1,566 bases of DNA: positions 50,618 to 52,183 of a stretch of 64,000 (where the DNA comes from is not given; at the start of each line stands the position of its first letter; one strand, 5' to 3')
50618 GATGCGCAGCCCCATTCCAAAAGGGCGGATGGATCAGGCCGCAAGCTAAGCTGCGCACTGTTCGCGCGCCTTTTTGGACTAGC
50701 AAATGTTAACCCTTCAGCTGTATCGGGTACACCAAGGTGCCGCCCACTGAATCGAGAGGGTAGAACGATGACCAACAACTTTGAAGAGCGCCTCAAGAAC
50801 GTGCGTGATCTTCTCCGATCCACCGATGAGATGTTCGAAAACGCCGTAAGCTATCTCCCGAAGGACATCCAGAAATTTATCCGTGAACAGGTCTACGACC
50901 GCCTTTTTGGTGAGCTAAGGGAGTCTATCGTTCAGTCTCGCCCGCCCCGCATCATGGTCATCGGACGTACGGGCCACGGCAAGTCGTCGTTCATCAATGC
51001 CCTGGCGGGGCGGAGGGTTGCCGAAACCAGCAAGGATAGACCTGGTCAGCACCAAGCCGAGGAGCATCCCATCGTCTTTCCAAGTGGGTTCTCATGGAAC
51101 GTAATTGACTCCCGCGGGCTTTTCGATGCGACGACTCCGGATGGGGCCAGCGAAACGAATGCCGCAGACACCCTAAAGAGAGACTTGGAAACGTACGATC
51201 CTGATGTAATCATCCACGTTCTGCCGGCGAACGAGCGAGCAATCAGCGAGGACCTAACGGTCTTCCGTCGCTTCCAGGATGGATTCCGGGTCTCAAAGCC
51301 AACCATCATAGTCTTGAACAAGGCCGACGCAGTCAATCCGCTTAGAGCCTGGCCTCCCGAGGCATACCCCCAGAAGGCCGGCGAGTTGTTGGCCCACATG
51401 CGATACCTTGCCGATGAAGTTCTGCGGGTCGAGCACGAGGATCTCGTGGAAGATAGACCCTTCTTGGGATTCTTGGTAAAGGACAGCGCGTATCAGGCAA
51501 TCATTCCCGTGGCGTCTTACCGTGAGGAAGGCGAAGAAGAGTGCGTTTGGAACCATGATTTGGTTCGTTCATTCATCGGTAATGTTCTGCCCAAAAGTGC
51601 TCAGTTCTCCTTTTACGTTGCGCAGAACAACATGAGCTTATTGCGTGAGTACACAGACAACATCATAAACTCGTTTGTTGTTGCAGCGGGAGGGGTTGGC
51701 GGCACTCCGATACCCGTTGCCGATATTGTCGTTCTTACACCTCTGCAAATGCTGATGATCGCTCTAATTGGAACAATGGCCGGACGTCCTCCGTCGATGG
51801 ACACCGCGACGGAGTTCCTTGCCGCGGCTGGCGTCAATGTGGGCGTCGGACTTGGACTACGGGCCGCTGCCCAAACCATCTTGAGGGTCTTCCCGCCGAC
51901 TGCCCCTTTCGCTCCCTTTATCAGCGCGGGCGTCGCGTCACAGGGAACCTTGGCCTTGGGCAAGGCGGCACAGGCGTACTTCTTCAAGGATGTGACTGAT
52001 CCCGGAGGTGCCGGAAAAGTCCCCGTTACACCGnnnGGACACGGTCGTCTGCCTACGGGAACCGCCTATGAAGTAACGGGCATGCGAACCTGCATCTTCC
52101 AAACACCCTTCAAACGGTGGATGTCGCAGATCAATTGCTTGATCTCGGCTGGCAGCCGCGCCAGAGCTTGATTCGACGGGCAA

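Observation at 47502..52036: SF2 DEAH helicase with C-terminal nuclease-like domain, followed by a GTPase with DUF697-like tail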

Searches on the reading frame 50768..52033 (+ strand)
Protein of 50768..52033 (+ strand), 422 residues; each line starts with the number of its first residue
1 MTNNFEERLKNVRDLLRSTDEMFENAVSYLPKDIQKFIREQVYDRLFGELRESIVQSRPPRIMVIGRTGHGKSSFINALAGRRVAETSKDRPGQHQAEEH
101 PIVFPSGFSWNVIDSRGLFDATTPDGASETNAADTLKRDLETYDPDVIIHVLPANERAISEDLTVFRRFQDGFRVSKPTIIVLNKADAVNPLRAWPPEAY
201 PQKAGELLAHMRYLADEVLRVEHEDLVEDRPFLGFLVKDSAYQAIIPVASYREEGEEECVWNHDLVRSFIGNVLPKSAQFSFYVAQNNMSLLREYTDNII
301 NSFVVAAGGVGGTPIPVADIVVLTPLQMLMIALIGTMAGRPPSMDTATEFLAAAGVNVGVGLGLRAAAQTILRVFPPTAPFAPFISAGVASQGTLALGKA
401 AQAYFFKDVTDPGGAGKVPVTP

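Call 6: search_protein_families(library=pfam, proteins=[window:50768-52033:+], max_evalue=1)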
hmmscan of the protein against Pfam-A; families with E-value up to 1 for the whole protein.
window:50768-52033:+ (422 aa): 17 families
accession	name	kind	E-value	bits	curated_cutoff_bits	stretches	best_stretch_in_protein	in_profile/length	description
PF01926.29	MMR_HSR1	-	2.7e-11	44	21.9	1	61-185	1-113/113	50S ribosome-binding GTPase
PF04548.22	AIG1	-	2.6e-10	40.4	27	1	61-190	2-130/212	AIG1 family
PF00350.29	Dynamin_N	-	8.6e-07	29.6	27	1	62-88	1-27/168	Dynamin family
PF03193.22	RsgA_GTPase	-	6e-05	23.4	30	1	61-118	108-168/174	RsgA GTPase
PF13191.12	AAA_16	-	0.00014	22.8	32.6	1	38-199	4-147/167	AAA ATPase domain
PF05049.19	IIGP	-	0.00022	20.9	24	1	32-80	6-56/375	Interferon-inducible GTPase (IIGP)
PF20703.3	nSTAND1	-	0.002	18.3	27.1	1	37-85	17-59/379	Novel STAND NTPase 1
PF02421.24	FeoB_N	-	0.0029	17.6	27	1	61-190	2-119/156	Ferrous iron transport protein B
PF00735.24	Septin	-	0.014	15.2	26.2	1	62-96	7-42/280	Septin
PF05128.17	DUF697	-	0.016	15.4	27.7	1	290-408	16-138/162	Domain of unknown function (DUF697)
PF01580.24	FtsK_SpoIIIE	-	0.053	13.4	24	1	59-79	39-59/221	FtsK/SpoIIIE family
PF05621.17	TniB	-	0.072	13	22.4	1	41-89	18-65/189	Bacterial TniB protein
PF25199.1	nSTAND_NTPase5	-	0.082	13.2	34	1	39-82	21-64/145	Novel STAND NTPase 5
PF00005.33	ABC_tran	-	0.14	13.2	25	1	61-84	13-36/137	ABC transporter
PF13555.12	AAA_29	-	0.18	12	27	1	61-79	24-42/61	P-loop containing region of AAA domain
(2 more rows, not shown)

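Call 7: search_protein_families(library=padloc, proteins=[window:50768-52033:+], max_evalue=1)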
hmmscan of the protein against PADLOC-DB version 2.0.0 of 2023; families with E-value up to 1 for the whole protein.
window:50768-52033:+ (422 aa): 3 families
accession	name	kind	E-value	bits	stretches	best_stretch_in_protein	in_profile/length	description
PDLC03839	LeoA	-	0.01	12.9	1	10-84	14-81/559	-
PDLC04140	mad8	-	0.021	12.4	1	58-83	26-51/314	mads_8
PDLC03841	LeoBC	-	0.036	11.2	1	46-94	63-98/601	-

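Call 8: search_protein_families(library=ncbifam, proteins=[window:50768-52033:+], max_evalue=1)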
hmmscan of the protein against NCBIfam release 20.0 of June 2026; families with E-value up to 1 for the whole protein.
window:50768-52033:+ (422 aa): 24 families
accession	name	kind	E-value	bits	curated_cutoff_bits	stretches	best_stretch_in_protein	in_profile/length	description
TIGR03594.1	GTPase_EngA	equivalog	8.6e-09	34.9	306.7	1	57-189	173-299/432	ribosome biogenesis GTPase Der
TIGR03596.1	GTPase_YlqF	equivalog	1.6e-07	31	208.2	1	43-93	102-151/276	ribosome biogenesis GTPase YlqF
NF000908.1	PRK00089.1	equivalog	2.2e-07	30.4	237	1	62-191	6-125/291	GTPase Era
TIGR00991.1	3a0901s02IAP34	subfamily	5.9e-06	25.6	421.55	1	45-173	26-148/313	GTP-binding protein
TIGR03598.1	GTPase_YsxC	equivalog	8.9e-06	25.5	124.45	1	53-96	12-55/186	ribosome biogenesis GTP-binding protein YihA/YsxC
TIGR03918.1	GTP_HydF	equivalog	2.8e-05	23.1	325.55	1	60-194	8-133/392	[FeFe] hydrogenase H-cluster maturation GTPase HydF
TIGR02928.1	TIGR02928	subfamily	8.2e-05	21.6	181.3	1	28-89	11-69/366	orc1/cdc6 family replication initiation protein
NF007071.0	PRK09518.1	equivalog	0.00011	20.9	953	1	61-188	273-391/706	bifunctional cytidylate kinase/GTPase Der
NF002828.0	PRK03003.1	equivalog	0.00012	20.9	631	1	53-188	34-160/477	ribosome biogenesis GTPase Der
TIGR03156.1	GTP_HflX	equivalog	0.00039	19.5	216.75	1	51-191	181-316/351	GTPase HflX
TIGR00231.1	small_GTP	domain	0.00043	20.1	42.5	1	59-190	3-126/164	GTP-binding protein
TIGR00993.1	3a0901s04IAP86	subfamily_domain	0.00047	18.5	660.7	1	61-191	120-251/763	chloroplast protein import component Toc86/159, G and M domains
NF003661.0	PRK05291.1-3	equivalog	0.00077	18.9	380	1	61-190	218-333/448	tRNA uridine-5-carboxymethylaminomethyl(34) synthesis GTPase MnmE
TIGR00450.1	mnmE_trmE_thdF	equivalog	0.005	16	252.6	1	57-189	207-329/446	tRNA uridine-5-carboxymethylaminomethyl(34) synthesis GTPase MnmE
NF003255.0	PRK04213.1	equivalog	0.0087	15.4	164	1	58-93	8-41/204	GTP-binding protein EngB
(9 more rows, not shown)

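Call 31: find_homologous_proteins(query=window:50768-52033:+)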
Query window:50768-52033:+ (422 aa): 30 proteins with E <= 0.001 among 8000 candidates.
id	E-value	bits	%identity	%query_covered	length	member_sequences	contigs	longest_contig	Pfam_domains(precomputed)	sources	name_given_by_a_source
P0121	4.7e-280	946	100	100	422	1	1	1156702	PF01926.30,PF00350.30,PF04548.23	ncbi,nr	ncbi:50S ribosome-binding GTPase [bacterium]|nr:50S ribosome-binding GTPase [bacterium]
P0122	1.5e-93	332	44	93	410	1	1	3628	PF01926.30,PF03193.23,PF05128.18,PF04670.19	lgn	-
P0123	1.5e-87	312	41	94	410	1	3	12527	PF01926.30,PF03193.23,PF04548.23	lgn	-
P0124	9.8e-87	310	42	93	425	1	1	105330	PF01926.30,PF03193.23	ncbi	-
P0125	9.2e-86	306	40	94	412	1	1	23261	PF01926.30,PF02421.25,PF03193.23,PF04548.23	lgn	-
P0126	2.1e-85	305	40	95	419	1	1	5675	PF01926.30,PF03193.23,PF05128.18,PF04548.23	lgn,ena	-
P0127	1.2e-84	303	41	93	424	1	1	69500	PF01926.30,PF02421.25,PF03193.23,PF05128.18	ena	-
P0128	3.6e-84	301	40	95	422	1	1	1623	PF01926.30,PF02421.25,PF03193.23,PF04548.23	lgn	-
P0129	4.8e-84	301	40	94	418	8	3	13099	PF01926.30,PF05128.18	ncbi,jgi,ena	-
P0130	5.1e-84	301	39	95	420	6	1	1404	PF01926.30,PF02421.25,PF03193.23,PF04548.23,PF13191.13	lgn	-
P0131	7.9e-84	300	39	95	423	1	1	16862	PF01926.30,PF02421.25,PF03193.23,PF04548.23,PF13191.13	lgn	-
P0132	1.1e-83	300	41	95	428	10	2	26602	PF01926.30,PF00350.30,PF02421.25,PF03193.23,PF04548.23,PF13191.13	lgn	-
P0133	2.4e-83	299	41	94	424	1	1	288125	PF01926.30,PF03193.23,PF13191.13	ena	-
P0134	1.4e-82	296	39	94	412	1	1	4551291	PF01926.30,PF02421.25,PF03193.23,PF04548.23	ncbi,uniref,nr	ncbi:GTPase family protein [Bacillus sinesaloumensis]|uniref:GTPase family protein n=1 Tax=Litchfiel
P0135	1.8e-81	292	39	95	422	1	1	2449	PF01926.30,PF02421.25,PF03193.23,PF05128.18,PF04548.23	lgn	-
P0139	5.7e-75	271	37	94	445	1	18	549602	PF01926.30,PF02421.25,PF03193.23,PF05128.18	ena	-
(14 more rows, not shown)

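Call 33: find_encoding_contigs(protein=P0124, flank=8000, max_places=2)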
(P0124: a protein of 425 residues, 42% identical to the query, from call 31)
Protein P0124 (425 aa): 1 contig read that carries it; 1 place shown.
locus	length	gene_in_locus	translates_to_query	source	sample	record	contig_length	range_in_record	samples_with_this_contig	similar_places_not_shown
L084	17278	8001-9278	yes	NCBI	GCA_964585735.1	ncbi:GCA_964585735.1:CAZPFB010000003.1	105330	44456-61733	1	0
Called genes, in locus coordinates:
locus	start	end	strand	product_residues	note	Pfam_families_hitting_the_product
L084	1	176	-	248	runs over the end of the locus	PF00211:Guanylate_cyc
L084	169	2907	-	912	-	PF00909:Ammonium_transp, PF01627:Hpt, PF02518:HATPase_c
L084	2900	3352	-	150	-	PF13690:CheX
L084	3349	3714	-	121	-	PF00072:Response_reg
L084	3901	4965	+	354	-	PF00069:Pkinase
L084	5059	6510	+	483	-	-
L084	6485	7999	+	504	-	PF00709:Adenylsucc_synt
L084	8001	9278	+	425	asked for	PF03193:RsgA_GTPase (faint), PF01926:MMR_HSR1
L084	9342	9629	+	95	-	PF13453:Zn_ribbon_TFIIB (weak)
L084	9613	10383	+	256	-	-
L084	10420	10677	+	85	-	PF06983:3-dmu-9_3-mt (weak)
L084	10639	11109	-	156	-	-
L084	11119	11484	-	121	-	PF00072:Response_reg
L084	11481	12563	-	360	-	PF00072:Response_reg, PF01339:CheB_methylest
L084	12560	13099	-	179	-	PF03975:CheD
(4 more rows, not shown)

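Call 34: find_encoding_contigs(protein=P0133, flank=8000, max_places=2)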
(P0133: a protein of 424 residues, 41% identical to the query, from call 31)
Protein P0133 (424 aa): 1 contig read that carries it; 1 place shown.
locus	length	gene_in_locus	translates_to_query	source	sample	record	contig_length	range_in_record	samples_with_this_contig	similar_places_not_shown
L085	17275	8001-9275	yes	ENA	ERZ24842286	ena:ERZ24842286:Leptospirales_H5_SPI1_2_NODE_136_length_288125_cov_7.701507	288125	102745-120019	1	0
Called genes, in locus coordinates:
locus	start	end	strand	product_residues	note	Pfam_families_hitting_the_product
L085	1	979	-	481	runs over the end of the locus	PF00282:Pyridoxal_deC, PF00266:Aminotran_5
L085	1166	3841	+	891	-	PF00330:Aconitase, PF00694:Aconitase_C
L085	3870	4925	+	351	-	PF00069:Pkinase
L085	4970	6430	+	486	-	-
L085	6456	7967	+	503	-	PF00709:Adenylsucc_synt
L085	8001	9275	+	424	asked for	PF03193:RsgA_GTPase (faint), PF13191:AAA_16 (weak), PF01926:MMR_HSR1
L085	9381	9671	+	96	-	PF13453:Zn_ribbon_TFIIB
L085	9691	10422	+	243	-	-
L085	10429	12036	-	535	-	PF03023:MurJ, PF13440:Polysacc_synt_3 (weak)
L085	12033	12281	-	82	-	-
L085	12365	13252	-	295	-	PF01740:STAS, PF13466:STAS_2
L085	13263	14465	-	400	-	-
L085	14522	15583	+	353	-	PF13393:tRNA-synt_His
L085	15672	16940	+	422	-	PF00709:Adenylsucc_synt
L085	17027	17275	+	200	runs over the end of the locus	PF00856:SET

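Call 35: find_encoding_contigs(protein=P0134, flank=8000, max_places=2)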
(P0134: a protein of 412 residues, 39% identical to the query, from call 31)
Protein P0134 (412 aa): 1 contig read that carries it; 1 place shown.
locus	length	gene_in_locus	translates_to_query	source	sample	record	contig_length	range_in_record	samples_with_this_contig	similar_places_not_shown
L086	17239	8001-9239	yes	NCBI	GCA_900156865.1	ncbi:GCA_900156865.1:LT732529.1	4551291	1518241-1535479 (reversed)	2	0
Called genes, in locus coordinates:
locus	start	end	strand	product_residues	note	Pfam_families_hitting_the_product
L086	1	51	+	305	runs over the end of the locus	PF14338:Mrr_N, PF04471:Mrr_cat, PF22722:NA-iREase1, PF13156:Mrr_cat_2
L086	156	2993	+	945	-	PF07728:AAA_5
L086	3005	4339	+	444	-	-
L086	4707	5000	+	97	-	-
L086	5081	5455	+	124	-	PF01850:PIN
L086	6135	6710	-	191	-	PF13302:Acetyltransf_3, PF13420:Acetyltransf_4, PF00583:Acetyltransf_1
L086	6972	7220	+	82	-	PF01695:IstB_IS21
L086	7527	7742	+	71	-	-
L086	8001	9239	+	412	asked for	PF03193:RsgA_GTPase (weak), PF01926:MMR_HSR1, PF02421:FeoB_N (weak), PF04548:AIG1 (weak)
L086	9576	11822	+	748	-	PF00004:AAA (faint), PF07728:AAA_5, PF28529:McrB_lid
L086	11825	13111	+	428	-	PF10117:McrBC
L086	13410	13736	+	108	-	-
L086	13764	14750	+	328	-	PF01844:HNH, PF13395:HNH_4, PF14279:HNH_5 (faint)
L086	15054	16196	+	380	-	PF20731:RE_NgoFVII_C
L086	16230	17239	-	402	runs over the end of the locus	PF00145:DNA_methylase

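Call 36: find_encoding_contigs(protein=P0127, flank=8000, max_places=2)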
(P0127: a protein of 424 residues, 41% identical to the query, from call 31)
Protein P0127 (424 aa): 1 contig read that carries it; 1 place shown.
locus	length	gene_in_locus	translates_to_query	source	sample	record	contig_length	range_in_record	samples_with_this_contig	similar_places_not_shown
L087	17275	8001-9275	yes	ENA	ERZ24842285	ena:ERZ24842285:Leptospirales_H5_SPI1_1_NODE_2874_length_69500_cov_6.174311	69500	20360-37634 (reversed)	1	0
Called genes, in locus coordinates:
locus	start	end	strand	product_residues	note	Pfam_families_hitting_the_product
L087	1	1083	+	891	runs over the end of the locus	PF00330:Aconitase, PF00694:Aconitase_C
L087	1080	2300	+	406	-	PF13431:TPR_17 (faint), PF00515:TPR_1 (faint), PF07719:TPR_2 (faint), PF13181:TPR_8 (faint), PF13374:TPR_10 (faint), PF13424:TPR_12 (faint), PF13428:TPR_14 (faint), PF24575:TPR_Slam (faint), +7 more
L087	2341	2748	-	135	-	PF00571:CBS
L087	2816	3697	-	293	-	PF13606:Ank_3 (faint), PF13857:Ank_5 (faint), PF00023:Ank (weak), PF12796:Ank_2, PF13637:Ank_4 (weak)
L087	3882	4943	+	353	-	PF00069:Pkinase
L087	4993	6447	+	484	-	-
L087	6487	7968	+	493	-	PF00709:Adenylsucc_synt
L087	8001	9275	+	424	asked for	PF03193:RsgA_GTPase (faint), PF01926:MMR_HSR1, PF02421:FeoB_N (weak), PF05128:DUF697 (weak)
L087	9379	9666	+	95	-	PF13453:Zn_ribbon_TFIIB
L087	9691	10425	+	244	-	-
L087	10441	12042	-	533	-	PF03023:MurJ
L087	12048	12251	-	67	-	-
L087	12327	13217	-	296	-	PF01740:STAS, PF13466:STAS_2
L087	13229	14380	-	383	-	-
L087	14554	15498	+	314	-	PF13393:tRNA-synt_His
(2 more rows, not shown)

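Call 68: find_encoding_contigs(protein=P0125, flank=6000, max_places=2)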
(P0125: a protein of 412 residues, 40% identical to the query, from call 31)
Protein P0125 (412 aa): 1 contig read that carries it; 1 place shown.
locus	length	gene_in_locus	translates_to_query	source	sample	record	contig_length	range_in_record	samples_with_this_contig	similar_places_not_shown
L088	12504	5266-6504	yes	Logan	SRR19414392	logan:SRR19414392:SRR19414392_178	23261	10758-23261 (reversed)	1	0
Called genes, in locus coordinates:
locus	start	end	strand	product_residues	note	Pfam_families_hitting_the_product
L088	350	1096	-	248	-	PF02517:Rce1-like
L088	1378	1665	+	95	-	PF00166:Cpn10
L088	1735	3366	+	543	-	PF00118:Cpn60_TCP1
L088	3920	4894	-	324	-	PF07751:Abi_2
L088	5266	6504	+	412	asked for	PF03193:RsgA_GTPase (weak), PF01926:MMR_HSR1, PF02421:FeoB_N (weak), PF04548:AIG1 (weak)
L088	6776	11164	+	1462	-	-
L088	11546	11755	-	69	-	-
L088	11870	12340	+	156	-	PF01839:FG-GAP (faint)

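Call 69: find_encoding_contigs(protein=P0132, flank=6000, max_places=2)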
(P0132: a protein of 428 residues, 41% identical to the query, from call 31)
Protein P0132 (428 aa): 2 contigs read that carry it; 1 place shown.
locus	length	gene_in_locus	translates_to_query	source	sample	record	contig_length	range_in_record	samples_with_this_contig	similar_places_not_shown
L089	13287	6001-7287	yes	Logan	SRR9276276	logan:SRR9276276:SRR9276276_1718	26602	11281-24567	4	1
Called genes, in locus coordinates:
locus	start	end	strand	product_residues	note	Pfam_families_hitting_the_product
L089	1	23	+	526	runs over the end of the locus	PF00480:ROK (faint), PF01869:BcrAD_BadFG (faint), PF05378:Hydant_A_N, PF13941:MutL (faint), PF01968:Hydantoinase_A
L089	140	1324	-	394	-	PF01546:Peptidase_M20, PF07687:M20_dimer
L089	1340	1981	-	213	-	PF00528:BPD_transp_1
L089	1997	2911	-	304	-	PF04069:OpuAC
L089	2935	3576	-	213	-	PF00528:BPD_transp_1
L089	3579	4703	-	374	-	PF02463:SMC_N (faint), PF13476:AAA_23 (weak), PF00005:ABC_tran, PF13304:AAA_21 (weak), PF00571:CBS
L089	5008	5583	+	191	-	PF27113:GbsR_C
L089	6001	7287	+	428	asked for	PF03193:RsgA_GTPase (faint), PF13191:AAA_16 (weak), PF00350:Dynamin_N (faint), PF01926:MMR_HSR1, PF02421:FeoB_N, PF04548:AIG1 (weak)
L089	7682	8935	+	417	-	PF01546:Peptidase_M20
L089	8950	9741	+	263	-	PF11299:DUF3100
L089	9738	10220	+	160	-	-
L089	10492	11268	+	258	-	PF01418:HTH_6, PF01380:SIS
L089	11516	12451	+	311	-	PF00294:PfkB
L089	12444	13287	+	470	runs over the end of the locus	PF02302:PTS_IIB, PF25554:PTS_EIIB_BC_N, PF02378:PTS_EIIC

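Call 70: find_encoding_contigs(protein=P0139, flank=6000, max_places=2)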
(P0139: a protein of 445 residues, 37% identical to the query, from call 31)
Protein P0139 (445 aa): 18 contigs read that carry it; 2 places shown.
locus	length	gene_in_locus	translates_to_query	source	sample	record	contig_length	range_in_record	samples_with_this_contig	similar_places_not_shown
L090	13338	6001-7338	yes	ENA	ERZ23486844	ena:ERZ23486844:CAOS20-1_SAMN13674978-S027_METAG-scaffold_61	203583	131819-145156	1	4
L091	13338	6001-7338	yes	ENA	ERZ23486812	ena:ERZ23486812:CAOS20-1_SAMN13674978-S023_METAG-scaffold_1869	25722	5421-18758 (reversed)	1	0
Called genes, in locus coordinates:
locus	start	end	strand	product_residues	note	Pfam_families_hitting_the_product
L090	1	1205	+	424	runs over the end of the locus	PF00083:Sugar_tr, PF07690:MFS_1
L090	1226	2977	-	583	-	PF00890:FAD_binding_2, PF01266:DAO (weak), PF00890:FAD_binding_2, PF02910:Succ_DH_flav_C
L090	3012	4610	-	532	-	PF00595:PDZ, PF17820:PDZ_6, PF03572:Peptidase_S41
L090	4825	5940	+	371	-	-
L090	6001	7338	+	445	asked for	PF03193:RsgA_GTPase (weak), PF01926:MMR_HSR1, PF02421:FeoB_N (weak), PF05128:DUF697 (weak)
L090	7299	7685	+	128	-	-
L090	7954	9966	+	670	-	PF00501:AMP-binding, PF23562:AMP-binding_C_3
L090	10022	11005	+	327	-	PF13593:SBF_like, PF01758:SBF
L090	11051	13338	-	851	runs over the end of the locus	PF00109:ketoacyl-synt, PF02801:Ketoacyl-synt_C, PF00109:ketoacyl-synt, PF02801:Ketoacyl-synt_C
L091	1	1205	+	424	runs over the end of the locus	PF00083:Sugar_tr, PF07690:MFS_1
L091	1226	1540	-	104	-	PF02910:Succ_DH_flav_C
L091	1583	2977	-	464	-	PF00890:FAD_binding_2, PF01266:DAO (weak), PF00890:FAD_binding_2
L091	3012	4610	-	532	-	PF00595:PDZ, PF17820:PDZ_6, PF03572:Peptidase_S41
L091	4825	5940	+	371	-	-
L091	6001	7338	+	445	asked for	PF03193:RsgA_GTPase (weak), PF01926:MMR_HSR1, PF02421:FeoB_N (weak), PF05128:DUF697 (weak)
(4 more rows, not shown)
